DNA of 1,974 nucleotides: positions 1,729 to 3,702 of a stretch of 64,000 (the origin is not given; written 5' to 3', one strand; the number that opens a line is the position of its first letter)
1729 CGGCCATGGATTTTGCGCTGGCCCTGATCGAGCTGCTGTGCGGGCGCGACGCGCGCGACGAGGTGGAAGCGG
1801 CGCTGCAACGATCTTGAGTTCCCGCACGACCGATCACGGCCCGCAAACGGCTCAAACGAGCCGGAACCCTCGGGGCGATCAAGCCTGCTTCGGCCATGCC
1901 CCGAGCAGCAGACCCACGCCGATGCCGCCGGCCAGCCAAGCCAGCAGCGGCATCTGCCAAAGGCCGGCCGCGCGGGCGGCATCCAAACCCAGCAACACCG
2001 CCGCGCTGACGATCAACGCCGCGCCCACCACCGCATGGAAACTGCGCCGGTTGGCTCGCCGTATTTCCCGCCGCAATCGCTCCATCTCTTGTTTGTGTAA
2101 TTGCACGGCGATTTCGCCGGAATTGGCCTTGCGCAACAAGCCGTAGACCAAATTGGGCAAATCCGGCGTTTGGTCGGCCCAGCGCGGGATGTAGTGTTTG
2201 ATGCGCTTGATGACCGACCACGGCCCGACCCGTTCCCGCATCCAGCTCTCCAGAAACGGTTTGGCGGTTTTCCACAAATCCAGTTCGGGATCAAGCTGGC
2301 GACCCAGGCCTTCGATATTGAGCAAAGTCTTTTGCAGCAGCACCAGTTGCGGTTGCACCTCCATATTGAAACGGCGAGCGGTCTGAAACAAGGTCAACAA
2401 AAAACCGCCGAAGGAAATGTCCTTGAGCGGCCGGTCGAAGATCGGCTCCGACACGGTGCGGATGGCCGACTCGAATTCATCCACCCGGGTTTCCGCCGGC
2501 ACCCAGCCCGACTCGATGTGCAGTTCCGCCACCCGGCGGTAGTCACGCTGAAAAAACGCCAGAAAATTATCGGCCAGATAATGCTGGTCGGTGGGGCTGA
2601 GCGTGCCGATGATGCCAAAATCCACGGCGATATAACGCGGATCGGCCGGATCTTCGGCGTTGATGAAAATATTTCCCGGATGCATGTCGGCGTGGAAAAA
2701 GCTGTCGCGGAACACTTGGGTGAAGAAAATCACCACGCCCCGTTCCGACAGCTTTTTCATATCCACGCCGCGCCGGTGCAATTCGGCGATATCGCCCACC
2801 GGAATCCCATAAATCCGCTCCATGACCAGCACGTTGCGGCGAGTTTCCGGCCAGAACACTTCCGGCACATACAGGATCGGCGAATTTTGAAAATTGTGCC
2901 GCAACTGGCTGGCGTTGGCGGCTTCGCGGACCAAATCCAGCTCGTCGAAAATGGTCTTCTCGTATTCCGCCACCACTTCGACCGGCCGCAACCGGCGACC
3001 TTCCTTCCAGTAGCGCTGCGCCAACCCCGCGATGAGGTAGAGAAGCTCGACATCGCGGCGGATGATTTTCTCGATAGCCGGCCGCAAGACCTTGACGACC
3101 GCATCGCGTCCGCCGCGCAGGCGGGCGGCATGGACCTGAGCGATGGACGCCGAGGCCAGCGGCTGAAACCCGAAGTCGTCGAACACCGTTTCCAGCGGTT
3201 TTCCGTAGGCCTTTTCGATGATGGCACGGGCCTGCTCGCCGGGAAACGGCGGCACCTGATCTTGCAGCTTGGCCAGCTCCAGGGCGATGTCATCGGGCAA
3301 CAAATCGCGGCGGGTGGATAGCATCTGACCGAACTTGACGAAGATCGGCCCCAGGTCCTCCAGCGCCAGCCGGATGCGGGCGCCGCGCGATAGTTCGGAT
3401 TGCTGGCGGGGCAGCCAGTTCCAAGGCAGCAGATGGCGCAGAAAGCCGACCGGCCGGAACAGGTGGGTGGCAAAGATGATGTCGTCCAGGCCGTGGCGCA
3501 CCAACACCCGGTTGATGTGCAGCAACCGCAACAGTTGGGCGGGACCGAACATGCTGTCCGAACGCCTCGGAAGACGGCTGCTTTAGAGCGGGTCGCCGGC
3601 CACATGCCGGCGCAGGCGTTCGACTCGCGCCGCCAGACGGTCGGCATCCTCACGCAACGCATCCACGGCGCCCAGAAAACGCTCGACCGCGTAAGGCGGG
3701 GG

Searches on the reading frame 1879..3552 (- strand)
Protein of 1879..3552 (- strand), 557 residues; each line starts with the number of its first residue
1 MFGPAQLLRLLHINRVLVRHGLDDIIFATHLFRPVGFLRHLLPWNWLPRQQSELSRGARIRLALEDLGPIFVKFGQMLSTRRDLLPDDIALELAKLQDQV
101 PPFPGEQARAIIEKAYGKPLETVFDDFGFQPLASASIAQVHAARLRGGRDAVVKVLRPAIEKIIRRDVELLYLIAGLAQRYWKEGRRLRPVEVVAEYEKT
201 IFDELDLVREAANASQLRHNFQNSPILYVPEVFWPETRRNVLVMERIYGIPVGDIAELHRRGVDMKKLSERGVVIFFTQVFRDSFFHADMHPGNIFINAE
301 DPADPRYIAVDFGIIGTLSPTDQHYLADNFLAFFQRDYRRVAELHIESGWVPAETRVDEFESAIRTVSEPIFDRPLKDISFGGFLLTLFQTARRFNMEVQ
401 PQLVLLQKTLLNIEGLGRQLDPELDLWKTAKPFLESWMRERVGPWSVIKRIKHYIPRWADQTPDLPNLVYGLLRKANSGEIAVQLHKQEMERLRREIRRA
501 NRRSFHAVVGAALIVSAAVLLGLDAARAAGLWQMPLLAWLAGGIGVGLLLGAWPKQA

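Call 91: search_protein_families(library=pfam, proteins=[window:1879-3552:-], max_evalue=0.00001)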
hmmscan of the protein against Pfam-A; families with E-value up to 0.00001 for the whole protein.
window:1879-3552:- (557 aa): 1 family
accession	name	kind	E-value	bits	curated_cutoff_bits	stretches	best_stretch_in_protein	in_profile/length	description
PF03109.22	ABC1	-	1.7e-76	257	22.9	1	95-345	1-244/244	ABC1 atypical kinase-like domain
